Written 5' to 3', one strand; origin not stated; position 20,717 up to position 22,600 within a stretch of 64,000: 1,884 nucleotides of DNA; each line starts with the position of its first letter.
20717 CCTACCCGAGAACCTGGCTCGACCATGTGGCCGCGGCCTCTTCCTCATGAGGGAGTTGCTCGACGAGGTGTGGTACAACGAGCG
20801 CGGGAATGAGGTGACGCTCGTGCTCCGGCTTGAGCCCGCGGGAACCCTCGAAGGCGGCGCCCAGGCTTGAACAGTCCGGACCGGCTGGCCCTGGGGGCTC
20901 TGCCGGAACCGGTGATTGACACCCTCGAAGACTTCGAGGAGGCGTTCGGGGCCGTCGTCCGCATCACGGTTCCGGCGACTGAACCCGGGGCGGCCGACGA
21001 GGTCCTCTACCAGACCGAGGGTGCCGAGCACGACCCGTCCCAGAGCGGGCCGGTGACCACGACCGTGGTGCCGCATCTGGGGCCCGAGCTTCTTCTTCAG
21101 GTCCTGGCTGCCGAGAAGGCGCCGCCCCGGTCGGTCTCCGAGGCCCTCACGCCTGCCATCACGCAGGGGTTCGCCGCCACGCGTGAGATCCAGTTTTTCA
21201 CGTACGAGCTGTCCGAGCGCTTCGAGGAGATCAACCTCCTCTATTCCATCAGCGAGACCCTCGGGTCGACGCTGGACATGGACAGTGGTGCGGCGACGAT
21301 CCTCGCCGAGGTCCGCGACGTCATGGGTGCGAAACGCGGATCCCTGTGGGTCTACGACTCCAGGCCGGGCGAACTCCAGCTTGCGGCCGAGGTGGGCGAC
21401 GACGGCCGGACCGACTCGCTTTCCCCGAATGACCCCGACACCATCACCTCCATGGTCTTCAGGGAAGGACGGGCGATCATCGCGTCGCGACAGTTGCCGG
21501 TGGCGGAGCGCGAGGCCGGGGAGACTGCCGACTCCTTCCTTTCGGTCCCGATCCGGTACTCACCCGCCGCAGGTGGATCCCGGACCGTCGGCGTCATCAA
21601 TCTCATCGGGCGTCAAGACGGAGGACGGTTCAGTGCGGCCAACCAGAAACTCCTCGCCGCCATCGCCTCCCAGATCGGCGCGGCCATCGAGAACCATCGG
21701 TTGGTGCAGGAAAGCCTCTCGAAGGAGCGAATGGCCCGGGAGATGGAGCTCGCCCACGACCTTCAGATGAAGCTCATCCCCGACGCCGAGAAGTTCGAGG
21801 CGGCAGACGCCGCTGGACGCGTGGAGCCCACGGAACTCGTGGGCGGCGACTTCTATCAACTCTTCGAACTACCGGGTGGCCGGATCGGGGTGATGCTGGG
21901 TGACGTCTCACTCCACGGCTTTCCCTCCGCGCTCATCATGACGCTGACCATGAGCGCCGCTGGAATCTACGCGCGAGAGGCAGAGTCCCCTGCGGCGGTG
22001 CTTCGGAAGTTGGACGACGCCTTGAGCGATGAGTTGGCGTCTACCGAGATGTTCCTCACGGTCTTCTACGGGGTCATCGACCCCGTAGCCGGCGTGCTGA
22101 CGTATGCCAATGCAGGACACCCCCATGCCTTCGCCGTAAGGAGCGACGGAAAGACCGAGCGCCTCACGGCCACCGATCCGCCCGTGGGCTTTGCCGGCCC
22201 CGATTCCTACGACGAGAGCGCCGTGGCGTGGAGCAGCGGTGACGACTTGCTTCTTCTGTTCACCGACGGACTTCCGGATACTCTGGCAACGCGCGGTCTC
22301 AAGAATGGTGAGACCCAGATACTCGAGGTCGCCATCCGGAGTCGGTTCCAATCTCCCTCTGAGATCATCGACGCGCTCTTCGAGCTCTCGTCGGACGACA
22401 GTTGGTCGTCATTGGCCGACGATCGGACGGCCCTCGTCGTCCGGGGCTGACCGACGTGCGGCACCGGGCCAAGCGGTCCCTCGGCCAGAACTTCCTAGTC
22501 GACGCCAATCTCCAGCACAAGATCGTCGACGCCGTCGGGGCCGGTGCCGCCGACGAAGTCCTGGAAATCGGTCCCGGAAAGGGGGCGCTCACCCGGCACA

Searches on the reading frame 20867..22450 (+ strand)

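Call 58: search_protein_families(library=pfam, proteins=[window:20867-22450:+], max_evalue=0.000001)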
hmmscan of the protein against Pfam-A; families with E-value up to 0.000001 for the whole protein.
window:20867-22450:+ (527 aa): 4 families
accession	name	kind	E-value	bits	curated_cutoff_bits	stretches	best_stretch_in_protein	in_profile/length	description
PF07228.17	SpoIIE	-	9.2e-37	127.3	25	1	336-526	1-190/192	Stage II sporulation protein E (SpoIIE)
PF13185.12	GAF_2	-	4.6e-13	50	28.6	1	136-275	2-136/136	GAF domain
PF13492.12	GAF_3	-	1e-11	45.8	27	1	142-276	6-129/129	GAF domain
PF01590.32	GAF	-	5.5e-11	43.6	22.4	1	139-274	3-133/133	GAF domain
